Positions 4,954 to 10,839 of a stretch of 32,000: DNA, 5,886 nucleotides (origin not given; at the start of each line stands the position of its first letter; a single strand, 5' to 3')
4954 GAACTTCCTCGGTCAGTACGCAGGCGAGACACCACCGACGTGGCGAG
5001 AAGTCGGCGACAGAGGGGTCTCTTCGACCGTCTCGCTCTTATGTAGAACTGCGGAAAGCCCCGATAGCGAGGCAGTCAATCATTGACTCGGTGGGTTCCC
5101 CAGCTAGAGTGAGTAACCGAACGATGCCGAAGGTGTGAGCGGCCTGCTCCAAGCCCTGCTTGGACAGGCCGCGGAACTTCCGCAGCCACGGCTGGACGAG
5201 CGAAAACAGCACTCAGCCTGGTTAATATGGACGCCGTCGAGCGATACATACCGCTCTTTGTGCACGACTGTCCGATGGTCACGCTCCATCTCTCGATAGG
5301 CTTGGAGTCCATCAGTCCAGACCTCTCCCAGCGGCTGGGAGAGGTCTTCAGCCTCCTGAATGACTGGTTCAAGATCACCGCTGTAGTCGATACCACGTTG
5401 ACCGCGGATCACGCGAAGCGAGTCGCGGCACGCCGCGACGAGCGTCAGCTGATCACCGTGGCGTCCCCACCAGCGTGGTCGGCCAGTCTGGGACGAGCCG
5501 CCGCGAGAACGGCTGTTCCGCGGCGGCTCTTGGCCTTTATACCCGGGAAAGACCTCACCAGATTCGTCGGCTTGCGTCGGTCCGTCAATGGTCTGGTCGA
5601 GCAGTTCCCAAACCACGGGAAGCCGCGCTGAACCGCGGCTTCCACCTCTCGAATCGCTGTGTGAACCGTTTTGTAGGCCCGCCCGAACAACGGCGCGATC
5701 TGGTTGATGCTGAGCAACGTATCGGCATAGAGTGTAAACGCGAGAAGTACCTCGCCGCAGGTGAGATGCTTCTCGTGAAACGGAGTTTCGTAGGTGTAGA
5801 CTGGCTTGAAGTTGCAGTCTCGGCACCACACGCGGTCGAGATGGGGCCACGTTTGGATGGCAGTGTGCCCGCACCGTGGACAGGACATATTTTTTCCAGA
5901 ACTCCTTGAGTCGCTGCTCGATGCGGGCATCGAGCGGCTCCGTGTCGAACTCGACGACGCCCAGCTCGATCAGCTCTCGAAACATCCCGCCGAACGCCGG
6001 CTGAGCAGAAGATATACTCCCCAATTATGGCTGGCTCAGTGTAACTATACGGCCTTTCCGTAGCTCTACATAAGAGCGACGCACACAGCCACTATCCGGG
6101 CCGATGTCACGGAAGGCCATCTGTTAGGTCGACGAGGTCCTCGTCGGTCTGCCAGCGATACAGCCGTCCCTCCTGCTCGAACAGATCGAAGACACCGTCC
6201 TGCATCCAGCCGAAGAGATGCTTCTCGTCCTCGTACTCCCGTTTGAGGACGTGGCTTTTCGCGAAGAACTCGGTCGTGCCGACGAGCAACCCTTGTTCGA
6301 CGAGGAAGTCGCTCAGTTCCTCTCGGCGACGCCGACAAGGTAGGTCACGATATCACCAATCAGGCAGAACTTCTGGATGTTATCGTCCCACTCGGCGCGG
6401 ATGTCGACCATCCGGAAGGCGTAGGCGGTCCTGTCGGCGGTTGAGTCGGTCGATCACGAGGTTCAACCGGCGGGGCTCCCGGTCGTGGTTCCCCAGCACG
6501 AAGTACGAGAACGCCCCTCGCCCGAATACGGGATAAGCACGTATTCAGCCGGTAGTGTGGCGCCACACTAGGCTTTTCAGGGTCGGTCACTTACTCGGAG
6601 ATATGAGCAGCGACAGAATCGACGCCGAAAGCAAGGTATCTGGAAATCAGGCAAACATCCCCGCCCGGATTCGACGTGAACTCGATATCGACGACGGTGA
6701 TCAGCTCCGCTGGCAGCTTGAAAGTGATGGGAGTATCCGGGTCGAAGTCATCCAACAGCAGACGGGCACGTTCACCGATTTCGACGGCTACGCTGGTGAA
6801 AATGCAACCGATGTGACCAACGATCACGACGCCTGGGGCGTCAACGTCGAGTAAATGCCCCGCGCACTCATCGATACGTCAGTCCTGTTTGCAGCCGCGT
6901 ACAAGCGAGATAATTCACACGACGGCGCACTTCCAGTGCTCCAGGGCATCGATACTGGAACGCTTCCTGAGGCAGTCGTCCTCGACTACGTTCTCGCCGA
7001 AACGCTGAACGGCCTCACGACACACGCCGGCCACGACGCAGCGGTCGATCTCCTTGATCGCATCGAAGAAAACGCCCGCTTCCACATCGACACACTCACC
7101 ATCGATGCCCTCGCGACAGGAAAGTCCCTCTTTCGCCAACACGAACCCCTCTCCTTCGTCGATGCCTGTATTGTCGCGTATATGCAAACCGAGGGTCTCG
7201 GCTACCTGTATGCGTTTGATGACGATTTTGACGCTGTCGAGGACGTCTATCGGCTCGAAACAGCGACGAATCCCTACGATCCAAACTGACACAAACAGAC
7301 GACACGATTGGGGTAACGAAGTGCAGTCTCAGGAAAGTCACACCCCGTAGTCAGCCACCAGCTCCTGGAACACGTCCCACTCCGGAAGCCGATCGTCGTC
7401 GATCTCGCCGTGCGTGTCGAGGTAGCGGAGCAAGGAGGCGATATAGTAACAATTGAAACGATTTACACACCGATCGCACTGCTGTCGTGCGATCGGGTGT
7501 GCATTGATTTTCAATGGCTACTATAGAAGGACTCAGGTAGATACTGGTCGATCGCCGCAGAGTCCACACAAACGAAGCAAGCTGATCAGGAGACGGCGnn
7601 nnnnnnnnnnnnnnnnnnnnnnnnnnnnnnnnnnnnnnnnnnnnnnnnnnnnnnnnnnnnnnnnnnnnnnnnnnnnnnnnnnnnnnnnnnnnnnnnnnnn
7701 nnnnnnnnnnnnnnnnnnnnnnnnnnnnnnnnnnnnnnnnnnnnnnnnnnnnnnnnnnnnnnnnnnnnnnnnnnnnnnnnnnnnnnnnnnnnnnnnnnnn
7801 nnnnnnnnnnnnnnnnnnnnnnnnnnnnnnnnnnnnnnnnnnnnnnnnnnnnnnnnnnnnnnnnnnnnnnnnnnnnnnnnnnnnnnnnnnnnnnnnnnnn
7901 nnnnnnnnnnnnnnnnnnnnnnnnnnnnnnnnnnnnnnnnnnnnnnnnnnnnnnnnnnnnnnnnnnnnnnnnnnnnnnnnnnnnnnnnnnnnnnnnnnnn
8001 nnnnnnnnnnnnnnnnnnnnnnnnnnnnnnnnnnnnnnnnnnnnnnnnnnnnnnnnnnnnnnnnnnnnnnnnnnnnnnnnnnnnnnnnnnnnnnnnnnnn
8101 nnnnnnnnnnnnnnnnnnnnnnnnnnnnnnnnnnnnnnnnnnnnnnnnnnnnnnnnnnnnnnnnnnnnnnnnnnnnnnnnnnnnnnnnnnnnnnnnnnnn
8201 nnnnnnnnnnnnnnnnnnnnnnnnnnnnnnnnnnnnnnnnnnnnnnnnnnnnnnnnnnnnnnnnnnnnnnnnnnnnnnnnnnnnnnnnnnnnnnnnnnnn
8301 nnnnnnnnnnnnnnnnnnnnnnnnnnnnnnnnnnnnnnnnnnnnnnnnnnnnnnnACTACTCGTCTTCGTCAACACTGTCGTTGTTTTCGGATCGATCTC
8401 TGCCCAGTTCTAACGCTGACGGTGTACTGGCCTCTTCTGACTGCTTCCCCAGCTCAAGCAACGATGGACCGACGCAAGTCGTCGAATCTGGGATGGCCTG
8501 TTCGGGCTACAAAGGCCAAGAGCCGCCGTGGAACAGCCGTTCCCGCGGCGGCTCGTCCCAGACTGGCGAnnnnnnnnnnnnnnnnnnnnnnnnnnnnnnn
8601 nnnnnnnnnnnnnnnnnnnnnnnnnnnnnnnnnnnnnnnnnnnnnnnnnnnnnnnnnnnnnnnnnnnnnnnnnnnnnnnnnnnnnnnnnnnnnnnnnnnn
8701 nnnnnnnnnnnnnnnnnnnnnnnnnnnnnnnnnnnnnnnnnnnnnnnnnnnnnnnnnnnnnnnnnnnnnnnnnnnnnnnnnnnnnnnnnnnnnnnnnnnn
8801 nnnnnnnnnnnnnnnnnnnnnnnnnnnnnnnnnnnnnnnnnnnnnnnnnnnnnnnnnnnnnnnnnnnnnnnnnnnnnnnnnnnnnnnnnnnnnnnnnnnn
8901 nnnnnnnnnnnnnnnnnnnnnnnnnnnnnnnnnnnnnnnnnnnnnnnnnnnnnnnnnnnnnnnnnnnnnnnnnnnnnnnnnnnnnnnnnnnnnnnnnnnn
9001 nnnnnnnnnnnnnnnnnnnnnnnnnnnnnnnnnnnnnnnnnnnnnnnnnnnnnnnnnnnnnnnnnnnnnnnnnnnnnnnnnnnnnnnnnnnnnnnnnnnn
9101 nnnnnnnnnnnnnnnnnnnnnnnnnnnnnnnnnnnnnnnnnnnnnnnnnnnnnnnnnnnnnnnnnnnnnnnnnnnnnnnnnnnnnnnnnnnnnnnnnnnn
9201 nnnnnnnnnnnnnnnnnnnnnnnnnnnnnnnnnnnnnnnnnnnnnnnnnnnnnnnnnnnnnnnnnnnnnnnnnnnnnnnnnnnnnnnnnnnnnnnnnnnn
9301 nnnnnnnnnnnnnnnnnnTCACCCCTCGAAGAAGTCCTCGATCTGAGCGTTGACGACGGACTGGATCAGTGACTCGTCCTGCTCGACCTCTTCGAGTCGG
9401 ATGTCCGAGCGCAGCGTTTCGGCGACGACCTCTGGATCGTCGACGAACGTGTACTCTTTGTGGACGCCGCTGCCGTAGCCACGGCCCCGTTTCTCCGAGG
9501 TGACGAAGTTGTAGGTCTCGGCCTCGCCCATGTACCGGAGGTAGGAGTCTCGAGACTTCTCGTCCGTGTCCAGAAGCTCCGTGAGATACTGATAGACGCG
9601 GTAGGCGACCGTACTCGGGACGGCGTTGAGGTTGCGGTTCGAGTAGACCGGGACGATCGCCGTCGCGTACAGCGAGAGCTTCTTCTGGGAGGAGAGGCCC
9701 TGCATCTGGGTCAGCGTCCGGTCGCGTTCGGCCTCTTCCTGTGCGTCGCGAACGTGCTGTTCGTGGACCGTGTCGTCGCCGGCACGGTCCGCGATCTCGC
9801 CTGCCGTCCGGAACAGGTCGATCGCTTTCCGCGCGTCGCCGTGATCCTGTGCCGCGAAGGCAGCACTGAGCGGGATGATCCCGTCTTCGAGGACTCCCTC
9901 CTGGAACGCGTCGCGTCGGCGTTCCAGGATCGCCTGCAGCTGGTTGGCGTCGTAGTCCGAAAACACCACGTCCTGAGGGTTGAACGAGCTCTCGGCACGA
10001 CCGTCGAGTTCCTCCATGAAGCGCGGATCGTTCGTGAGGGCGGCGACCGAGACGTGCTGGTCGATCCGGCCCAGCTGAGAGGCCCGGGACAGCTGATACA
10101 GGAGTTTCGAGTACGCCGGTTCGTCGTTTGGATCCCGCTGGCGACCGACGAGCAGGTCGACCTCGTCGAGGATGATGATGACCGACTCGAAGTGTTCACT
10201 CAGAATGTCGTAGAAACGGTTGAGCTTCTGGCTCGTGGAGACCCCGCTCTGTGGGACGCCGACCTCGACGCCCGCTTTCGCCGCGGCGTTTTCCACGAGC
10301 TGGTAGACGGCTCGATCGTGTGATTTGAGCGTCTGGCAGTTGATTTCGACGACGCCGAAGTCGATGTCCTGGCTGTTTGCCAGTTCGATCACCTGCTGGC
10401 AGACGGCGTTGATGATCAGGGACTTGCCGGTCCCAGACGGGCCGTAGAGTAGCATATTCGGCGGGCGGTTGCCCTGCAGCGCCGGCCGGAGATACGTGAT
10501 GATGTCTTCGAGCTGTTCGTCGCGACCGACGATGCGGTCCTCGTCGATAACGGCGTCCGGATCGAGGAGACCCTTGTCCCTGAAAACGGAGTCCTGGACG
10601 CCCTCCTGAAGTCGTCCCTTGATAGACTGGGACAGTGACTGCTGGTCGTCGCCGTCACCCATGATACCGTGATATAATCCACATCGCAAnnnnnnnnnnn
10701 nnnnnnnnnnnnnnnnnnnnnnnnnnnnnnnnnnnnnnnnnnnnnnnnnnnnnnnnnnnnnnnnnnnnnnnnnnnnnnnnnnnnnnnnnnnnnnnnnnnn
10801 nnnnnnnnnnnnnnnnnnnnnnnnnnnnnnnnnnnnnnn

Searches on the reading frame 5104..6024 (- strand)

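Call 6: search_protein_families(library=pfam, proteins=[window:5104-6024:-], max_evalue=0.001)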
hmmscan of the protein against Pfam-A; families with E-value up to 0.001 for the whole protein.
window:5104-6024:- (306 aa): 1 family
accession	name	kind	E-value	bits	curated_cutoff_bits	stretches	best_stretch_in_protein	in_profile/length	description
PF12762.13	DDE_Tnp_IS1595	-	7.4e-05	23.2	27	1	230-275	75-123/153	ISXO2-like transposase domain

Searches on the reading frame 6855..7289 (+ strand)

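Call 6: search_protein_families(library=pfam, proteins=[window:6855-7289:+], max_evalue=0.001)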
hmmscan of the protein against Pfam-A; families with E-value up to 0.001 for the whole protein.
window:6855-7289:+ (144 aa): 1 family
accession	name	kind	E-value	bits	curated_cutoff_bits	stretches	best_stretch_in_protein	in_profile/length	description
PF01850.27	PIN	-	1.6e-17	64.7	23.6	1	5-129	2-118/120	PIN domain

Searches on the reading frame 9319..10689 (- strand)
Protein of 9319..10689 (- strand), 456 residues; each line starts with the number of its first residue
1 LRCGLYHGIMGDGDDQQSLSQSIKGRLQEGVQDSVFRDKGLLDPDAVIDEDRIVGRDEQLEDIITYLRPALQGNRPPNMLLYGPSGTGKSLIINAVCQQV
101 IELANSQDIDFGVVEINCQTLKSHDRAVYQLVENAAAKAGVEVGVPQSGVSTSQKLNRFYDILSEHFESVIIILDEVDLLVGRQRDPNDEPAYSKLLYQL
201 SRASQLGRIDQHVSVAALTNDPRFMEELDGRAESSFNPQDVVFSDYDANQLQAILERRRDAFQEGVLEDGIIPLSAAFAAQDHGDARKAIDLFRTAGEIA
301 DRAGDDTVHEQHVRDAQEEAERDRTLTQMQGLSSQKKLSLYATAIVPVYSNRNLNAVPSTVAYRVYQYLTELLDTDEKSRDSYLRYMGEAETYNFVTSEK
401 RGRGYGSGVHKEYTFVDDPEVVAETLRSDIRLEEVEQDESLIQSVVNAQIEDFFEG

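Call 6: search_protein_families(library=pfam, proteins=[window:9319-10689:-], max_evalue=0.001)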
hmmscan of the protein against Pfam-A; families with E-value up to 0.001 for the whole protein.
window:9319-10689:- (456 aa): 12 families
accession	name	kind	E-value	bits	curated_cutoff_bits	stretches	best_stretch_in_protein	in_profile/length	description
PF22703.2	Cdc6_lid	-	4.2e-24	84.6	27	1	253-318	2-68/68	Cdc6 AAA+ ATPase-type lid domain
PF00004.35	AAA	-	2.5e-13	51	21.2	1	79-229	1-119/131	ATPase family associated with various cellular activities (AAA)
PF13191.12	AAA_16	-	3.3e-13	50.9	32.6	1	53-206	2-161/167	AAA ATPase domain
PF09079.17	Cdc6_C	-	5.2e-08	33.2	25.1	1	328-424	2-95/96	CDC6, C terminal winged helix domain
PF13401.12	AAA_22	-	8.1e-08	33.1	27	1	78-190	7-98/130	AAA domain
PF05673.19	DUF815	-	4.5e-07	29.7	23.8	1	48-130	25-101/249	Protein of unknown function (DUF815)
PF20703.3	nSTAND1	-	2.2e-06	28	27.1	1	49-205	12-152/379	Novel STAND NTPase 1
PF01637.24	ATPase_2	-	5.3e-06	26.8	33.2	1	64-227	8-163/225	ATPase domain predominantly from Archaea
PF22606.2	Cdc6-ORC-like_ATPase_lid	-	5.6e-05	23.4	27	1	246-300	1-56/60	Cdc6/ORC-like, ATPase lid domain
PF05621.17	TniB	-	8.8e-05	22.5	22.4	1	48-185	5-137/189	Bacterial TniB protein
PF25201.1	nSTAND6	-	0.0004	20.9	27.7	1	55-111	3-52/148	Novel STAND NTPase 6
PF05729.18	NACHT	-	0.00091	19.5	26.7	0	79-206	3-119/167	NACHT domain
